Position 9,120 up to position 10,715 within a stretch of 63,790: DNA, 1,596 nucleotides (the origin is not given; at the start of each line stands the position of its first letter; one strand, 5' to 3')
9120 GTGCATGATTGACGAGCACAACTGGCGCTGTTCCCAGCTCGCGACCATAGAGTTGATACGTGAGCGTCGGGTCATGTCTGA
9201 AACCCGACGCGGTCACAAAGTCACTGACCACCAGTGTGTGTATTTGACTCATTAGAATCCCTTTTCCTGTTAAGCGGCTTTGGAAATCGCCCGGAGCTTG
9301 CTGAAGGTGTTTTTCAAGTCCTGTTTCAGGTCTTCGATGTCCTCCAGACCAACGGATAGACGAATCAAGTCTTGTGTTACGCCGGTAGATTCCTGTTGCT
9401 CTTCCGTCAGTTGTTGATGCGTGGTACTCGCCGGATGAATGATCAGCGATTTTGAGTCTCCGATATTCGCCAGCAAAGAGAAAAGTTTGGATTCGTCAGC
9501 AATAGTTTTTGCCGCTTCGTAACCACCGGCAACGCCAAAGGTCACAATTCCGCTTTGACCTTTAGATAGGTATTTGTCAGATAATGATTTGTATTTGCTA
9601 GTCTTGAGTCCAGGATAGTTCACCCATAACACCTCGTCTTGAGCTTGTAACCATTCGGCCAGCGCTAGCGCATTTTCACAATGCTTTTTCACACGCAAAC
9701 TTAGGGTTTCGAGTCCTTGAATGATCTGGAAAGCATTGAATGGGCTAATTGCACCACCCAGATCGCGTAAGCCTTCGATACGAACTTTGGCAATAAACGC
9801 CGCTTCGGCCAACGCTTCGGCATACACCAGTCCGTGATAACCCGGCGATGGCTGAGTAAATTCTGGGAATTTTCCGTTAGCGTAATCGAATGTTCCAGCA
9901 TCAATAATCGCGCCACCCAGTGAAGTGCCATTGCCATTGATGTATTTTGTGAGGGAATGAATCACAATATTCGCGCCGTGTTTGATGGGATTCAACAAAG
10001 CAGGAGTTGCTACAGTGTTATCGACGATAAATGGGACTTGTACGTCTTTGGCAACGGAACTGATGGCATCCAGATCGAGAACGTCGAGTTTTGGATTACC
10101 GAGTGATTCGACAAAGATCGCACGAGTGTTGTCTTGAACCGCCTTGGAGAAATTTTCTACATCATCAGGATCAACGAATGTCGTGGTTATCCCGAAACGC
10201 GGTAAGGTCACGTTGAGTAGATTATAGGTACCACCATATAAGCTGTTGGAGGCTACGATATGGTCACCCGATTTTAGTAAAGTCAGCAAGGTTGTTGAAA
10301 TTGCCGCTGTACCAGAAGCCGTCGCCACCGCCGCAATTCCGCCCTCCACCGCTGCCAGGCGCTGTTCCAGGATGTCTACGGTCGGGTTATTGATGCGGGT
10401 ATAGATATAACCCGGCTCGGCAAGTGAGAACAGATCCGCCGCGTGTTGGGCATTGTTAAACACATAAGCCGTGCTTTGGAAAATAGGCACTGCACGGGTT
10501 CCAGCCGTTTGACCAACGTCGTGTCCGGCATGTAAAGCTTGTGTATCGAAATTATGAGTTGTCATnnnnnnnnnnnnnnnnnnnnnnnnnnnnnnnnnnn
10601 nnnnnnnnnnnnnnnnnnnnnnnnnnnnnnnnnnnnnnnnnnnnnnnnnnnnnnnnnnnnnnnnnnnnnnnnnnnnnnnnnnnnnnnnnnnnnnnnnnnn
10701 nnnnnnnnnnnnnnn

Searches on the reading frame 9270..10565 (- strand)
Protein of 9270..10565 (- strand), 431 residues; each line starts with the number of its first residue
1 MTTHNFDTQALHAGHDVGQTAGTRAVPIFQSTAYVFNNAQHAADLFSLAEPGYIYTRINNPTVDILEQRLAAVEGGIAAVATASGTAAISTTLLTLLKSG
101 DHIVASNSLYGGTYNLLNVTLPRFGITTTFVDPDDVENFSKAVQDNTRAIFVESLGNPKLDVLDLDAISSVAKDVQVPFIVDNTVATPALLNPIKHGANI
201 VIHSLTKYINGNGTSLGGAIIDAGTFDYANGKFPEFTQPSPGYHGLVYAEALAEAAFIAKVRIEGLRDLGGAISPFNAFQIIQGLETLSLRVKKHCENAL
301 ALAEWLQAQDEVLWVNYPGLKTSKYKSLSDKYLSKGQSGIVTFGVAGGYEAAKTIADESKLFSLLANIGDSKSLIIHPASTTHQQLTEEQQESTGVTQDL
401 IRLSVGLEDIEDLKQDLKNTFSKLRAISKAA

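Call 5: search_protein_families(library=ncbifam, proteins=[window:9270-10565:-])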
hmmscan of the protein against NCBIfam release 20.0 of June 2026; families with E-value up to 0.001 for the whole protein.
window:9270-10565:- (431 aa): 48 families (the best 25 are shown)
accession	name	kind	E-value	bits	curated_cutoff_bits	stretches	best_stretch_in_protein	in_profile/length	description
TIGR01326.1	OAH_OAS_sulfhy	subfamily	3.2e-192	638.8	495.1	1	5-421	1-417/418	O-acetylhomoserine aminocarboxypropyltransferase/cysteine synthase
NF006096.0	PRK08248.1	equivalog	3.6e-181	602.5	726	1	4-423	7-427/431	homocysteine synthase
NF005872.0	PRK07812.1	equivalog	8.2e-181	601.2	703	1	4-426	15-437/439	bifunctional o-acetylhomoserine/o-acetylserine sulfhydrylase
NF004650.0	PRK05994.1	equivalog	1.4e-164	548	667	1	3-423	5-426/427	O-acetylhomoserine aminocarboxypropyltransferase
NF006004.0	PRK08134.1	equivalog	1.1e-161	538.3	636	1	3-421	6-425/433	O-acetylhomoserine aminocarboxypropyltransferase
NF004757.0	PRK06084.1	equivalog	7.6e-147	489.6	790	1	6-421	3-420/425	bifunctional O-acetylhomoserine aminocarboxypropyltransferase/cysteine synthase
NF004125.0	PRK05613.1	equivalog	1.3e-144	481.9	765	1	4-423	12-436/437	O-acetylhomoserine/O-acetylserine sulfhydrylase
NF005215.0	PRK06702.1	equivalog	1.8e-140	468.7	709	1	20-419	20-420/432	bifunctional O-acetylhomoserine aminocarboxypropyltransferase/cysteine synthase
NF006003.0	PRK08133.1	equivalog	3.2e-122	408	522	2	3-223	9-228/396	O-succinylhomoserine sulfhydrylase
TIGR01328.1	met_gam_lyase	equivalog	3e-114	381.9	549.7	2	5-221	3-219/391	methionine gamma-lyase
NF004876.0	PRK06234.1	subfamily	5.5e-113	378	666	2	4-223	7-228/400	methionine gamma-lyase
TIGR01325.1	O_suc_HS_sulf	equivalog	4.7e-112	374.3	510.05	2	8-223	2-216/380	O-succinylhomoserine sulfhydrylase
NF005695.0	PRK07503.1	equivalog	5.2e-112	374.5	666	2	4-222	8-226/403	methionine gamma-lyase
NF005263.0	PRK06767.1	equivalog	2.3e-101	339.6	617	2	2-221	2-221/392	methionine gamma-lyase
NF004609.0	PRK05939.1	equivalog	3.6e-100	335.8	555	1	2-422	2-409/412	cystathionine gamma-synthase family protein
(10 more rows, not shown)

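Call 6: find_related_loci(query=window:9270-10565:-, collection=genome_contigs, flank=3000)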
Query window:9270-10565:- (431 aa) in genome_contigs; peptide patterns used: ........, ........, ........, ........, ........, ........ (x = any residue, [..] = any of these).
278 stretches matched a pattern; 130 encode a relative of the query (tblastn E <= 1e-3); the best 80 are kept; 80 distinct loci.
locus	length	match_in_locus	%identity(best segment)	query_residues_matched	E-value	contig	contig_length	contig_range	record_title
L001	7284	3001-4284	80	1-428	0e+0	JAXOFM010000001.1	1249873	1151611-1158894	Flavobacteriaceae sp. LMIT009 NODE_1_length_1249873_cov_199.939439, whole genome shotgun sequence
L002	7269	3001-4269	80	1-423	0e+0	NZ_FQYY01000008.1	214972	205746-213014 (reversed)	Mesonia phycicola strain DSM 21425, whole genome shotgun sequence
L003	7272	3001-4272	78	1-424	0e+0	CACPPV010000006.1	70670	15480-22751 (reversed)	MAG: uncultured Bacteroidetes bacterium isolate AG-447-O05 genome assembly, contig: AG-447-O05_NODE_6, whole genome shot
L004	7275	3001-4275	77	1-425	0e+0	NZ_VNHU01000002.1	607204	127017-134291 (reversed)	Aquimarina intermedia strain DSM 17527 Ga0131189_102, whole genome shotgun sequence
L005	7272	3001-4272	78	1-424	0e+0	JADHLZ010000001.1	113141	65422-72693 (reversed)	MAG: Flavobacteriaceae bacterium isolate BS301-5m-G29 BS301-5m-C153, whole genome shotgun sequence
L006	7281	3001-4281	74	1-427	0e+0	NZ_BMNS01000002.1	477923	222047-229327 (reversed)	Lutibacter litoralis strain JCM 13034 sequence02, whole genome shotgun sequence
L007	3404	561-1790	77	8-417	0e+0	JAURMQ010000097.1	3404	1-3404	MAG: Flavobacteriaceae bacterium isolate SFB_Oligo_Co_4 k141_3023049, whole genome shotgun sequence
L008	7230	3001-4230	76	8-417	0e+0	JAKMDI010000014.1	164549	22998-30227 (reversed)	MAG: Flavobacteriaceae bacterium isolate MOX_bin16 alldata_k127_954572, whole genome shotgun sequence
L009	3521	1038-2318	74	1-427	0e+0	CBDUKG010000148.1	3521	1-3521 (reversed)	MAG TPA_asm: uncultured Flavobacteriaceae bacterium isolate SRR22808126_binner13_Refined_17 genome assembly, contig: ERZ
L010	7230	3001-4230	76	8-417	0e+0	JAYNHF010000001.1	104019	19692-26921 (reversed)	MAG: Flavobacteriaceae bacterium isolate 139545_S147_rosella_bins.tsv.095 NODE_69_length_104019_cov_7.125842, whole geno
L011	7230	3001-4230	75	8-417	0e+0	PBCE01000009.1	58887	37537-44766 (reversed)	MAG: Flavobacteriaceae bacterium isolate SP4060 MHASMcontig_12511, whole genome shotgun sequence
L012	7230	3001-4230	75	8-417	0e+0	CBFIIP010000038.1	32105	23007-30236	MAG: Flavobacteriaceae bacterium isolate Co_bin_834_orig genome assembly, contig: Co_bin_834_orig_Co_c_000002050345, who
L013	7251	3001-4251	75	8-424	0e+0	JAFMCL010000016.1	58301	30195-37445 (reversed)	MAG: Flavobacteriaceae bacterium isolate CPBay_Spr15L08_85 NODE_202_length_58301_cov_7.889228, whole genome shotgun sequ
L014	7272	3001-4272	74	1-424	0e+0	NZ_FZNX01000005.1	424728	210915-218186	Lutibacter flavus strain DSM 27993, whole genome shotgun sequence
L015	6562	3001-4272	75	1-424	0e+0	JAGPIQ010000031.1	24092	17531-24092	MAG: Lutibacter sp. isolate Gw_SlPrim_bin_184 Gw_SlPrim_1836_length_24092_cov_7.608846, whole genome shotgun sequence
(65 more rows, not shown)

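Call 9: find_homologous_proteins(query=window:9270-10565:-, max_evalue=1e-100)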
Query window:9270-10565:- (431 aa): 8000 proteins with E <= 1e-100 among 8000 candidates; the best 120 are listed.
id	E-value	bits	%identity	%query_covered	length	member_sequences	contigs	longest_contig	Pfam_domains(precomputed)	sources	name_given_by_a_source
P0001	1.6e-279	944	100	100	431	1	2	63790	PF01053.27,PF01041.24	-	-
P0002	2.3e-235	799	83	100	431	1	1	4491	PF01053.27,PF01041.24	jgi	-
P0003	1.2e-226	770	81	100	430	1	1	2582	PF01053.27,PF01041.24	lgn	-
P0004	2.8e-225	766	80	99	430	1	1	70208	PF01053.27,PF01041.24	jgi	-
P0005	5.7e-225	765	81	98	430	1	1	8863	PF01053.27,PF01041.24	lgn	-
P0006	6.0e-225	765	80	99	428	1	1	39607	PF01053.27,PF01041.24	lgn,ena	-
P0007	8.5e-225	764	81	98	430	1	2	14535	PF00155.28,PF01053.27,PF01041.24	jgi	-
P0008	9.1e-225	764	81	98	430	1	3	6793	PF01053.27,PF01041.24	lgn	-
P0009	1.2e-224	764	79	99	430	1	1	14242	PF01053.27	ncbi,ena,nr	ncbi:MAG TPA: O-acetylhomoserine aminocarboxypropyltransferase/cysteine synthase family protein [Sal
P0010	1.2e-224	764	81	99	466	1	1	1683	PF01053.27,PF01041.24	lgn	-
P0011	1.8e-224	763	80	98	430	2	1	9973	PF01053.27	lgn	-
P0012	2.9e-224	762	81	98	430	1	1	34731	PF01053.27,PF01041.24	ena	-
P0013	3.3e-224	762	82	98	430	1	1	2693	PF01053.27,PF01041.24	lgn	-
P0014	5.2e-224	762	80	99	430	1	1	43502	PF01053.27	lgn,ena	-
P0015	6.9e-224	761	80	100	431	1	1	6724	PF01053.27,PF01041.24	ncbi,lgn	-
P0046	1.5e-222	757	79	100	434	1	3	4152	PF01053.27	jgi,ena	-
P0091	1.0e-221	754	79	98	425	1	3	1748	PF01053.27,PF01041.24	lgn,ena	-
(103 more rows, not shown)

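Call 11: find_encoding_contigs(protein=P0001, flank=3000, max_places=6)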
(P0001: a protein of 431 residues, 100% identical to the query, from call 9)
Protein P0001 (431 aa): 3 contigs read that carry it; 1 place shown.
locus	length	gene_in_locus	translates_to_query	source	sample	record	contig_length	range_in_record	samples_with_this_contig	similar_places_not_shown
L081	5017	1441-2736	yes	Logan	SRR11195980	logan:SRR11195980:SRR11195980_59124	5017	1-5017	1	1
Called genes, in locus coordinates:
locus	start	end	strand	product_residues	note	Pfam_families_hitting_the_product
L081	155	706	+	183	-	-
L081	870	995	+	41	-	-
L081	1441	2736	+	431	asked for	PF01053:Cys_Met_Meta_PP, PF01041:DegT_DnrJ_EryC1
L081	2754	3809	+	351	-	PF00561:Abhydrolase_1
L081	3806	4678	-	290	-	PF13593:SBF_like, PF01758:SBF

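Call 12: find_encoding_contigs(protein=P0002, flank=5000, max_places=6)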
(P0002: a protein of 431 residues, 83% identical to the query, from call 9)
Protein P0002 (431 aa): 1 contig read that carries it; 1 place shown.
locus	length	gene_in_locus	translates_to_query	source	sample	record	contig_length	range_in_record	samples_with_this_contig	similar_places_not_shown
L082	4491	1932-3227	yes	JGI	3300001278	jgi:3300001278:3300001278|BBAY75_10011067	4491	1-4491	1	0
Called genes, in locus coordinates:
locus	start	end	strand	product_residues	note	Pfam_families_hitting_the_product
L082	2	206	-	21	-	?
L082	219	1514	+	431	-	PF00909:Ammonium_transp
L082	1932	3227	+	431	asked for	PF01053:Cys_Met_Meta_PP, PF01041:DegT_DnrJ_EryC1 (weak)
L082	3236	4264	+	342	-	PF00561:Abhydrolase_1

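Call 13: find_encoding_contigs(protein=P0003, flank=5000, max_places=6)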
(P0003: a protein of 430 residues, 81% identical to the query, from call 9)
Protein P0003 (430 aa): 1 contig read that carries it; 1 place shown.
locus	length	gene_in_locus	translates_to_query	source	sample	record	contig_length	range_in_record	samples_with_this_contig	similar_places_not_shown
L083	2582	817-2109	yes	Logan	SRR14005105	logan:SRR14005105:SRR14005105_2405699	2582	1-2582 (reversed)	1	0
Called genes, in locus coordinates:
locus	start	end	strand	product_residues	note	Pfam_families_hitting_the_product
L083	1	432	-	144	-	?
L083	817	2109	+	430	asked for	PF01053:Cys_Met_Meta_PP, PF01041:DegT_DnrJ_EryC1 (weak)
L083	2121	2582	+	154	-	?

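Call 33: find_encoding_contigs(protein=P0046, flank=4000, max_places=4)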
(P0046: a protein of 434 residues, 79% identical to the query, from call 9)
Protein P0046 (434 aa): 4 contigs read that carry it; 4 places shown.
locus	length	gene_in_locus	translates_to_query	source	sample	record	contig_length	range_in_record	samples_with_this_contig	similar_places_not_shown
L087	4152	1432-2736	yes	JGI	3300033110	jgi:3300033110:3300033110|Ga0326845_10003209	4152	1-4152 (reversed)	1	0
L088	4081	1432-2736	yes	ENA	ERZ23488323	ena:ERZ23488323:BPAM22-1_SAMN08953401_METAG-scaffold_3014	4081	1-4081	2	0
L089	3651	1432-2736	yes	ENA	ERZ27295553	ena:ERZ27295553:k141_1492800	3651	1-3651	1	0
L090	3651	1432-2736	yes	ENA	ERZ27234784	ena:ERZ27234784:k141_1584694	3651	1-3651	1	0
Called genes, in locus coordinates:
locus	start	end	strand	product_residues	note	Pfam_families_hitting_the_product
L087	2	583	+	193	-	?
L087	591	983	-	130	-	-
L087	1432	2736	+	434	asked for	PF01053:Cys_Met_Meta_PP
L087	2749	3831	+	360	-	PF00561:Abhydrolase_1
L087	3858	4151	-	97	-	?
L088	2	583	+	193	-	?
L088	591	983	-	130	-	-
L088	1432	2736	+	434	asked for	PF01053:Cys_Met_Meta_PP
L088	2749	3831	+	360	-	PF00561:Abhydrolase_1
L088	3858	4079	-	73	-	?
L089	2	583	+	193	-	?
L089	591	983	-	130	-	-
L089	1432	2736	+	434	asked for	PF01053:Cys_Met_Meta_PP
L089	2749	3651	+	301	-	?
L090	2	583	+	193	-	?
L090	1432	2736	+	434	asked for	PF01053:Cys_Met_Meta_PP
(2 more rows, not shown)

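Call 34: find_encoding_contigs(protein=P0091, flank=4000, max_places=4)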
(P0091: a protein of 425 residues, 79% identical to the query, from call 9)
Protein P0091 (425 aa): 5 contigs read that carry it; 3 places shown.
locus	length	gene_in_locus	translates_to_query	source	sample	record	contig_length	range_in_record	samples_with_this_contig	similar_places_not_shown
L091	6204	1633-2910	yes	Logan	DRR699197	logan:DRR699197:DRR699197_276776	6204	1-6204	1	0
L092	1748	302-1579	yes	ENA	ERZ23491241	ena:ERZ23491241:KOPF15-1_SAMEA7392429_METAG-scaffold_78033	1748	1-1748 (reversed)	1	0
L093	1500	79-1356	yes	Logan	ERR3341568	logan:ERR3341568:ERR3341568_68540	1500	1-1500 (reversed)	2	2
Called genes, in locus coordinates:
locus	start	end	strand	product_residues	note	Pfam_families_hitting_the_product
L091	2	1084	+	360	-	?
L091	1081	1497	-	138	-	PF02082:Rrf2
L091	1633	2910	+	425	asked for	PF01053:Cys_Met_Meta_PP, PF01041:DegT_DnrJ_EryC1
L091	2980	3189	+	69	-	PF09834:DUF2061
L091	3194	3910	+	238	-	PF01507:PAPS_reduct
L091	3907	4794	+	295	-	PF01507:PAPS_reduct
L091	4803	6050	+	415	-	PF00009:GTP_EFTU, PF01926:MMR_HSR1 (faint), PF03144:GTP_EFTU_D2 (faint), PF22594:GTP-eEF1A_C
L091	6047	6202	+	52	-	?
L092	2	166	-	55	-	?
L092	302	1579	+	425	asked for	PF01053:Cys_Met_Meta_PP, PF01041:DegT_DnrJ_EryC1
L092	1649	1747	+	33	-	?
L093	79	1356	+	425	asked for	PF01053:Cys_Met_Meta_PP, PF01041:DegT_DnrJ_EryC1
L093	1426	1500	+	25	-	?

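Call 78: search_protein_families(library=pfam, max_evalue=0.00001, proteins=[L087:2-583:+, L087:591-983:-, L083:1-432:-, L087:2749-3831:+])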
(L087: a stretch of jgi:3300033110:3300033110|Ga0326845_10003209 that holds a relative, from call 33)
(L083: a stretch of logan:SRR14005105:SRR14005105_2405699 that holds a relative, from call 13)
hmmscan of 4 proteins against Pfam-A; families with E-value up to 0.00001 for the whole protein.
L087:2-583:+ (193 aa): 1 family
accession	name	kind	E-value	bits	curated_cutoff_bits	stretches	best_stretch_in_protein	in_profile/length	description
PF00005.33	ABC_tran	-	1.4e-06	29.4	25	1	59-113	86-137/137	ABC transporter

L087:591-983:- (130 aa): 0 families

L083:1-432:- (144 aa): 1 family
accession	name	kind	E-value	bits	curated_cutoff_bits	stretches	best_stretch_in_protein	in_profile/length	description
PF04266.20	ASCH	-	4.1e-23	82.5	21.2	1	39-135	5-90/103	ASCH domain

L087:2749-3831:+ (360 aa): 1 family
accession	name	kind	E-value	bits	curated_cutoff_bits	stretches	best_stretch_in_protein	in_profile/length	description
PF00561.26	Abhydrolase_1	-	1.5e-13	51.4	25.8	1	44-159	1-102/245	alpha/beta hydrolase fold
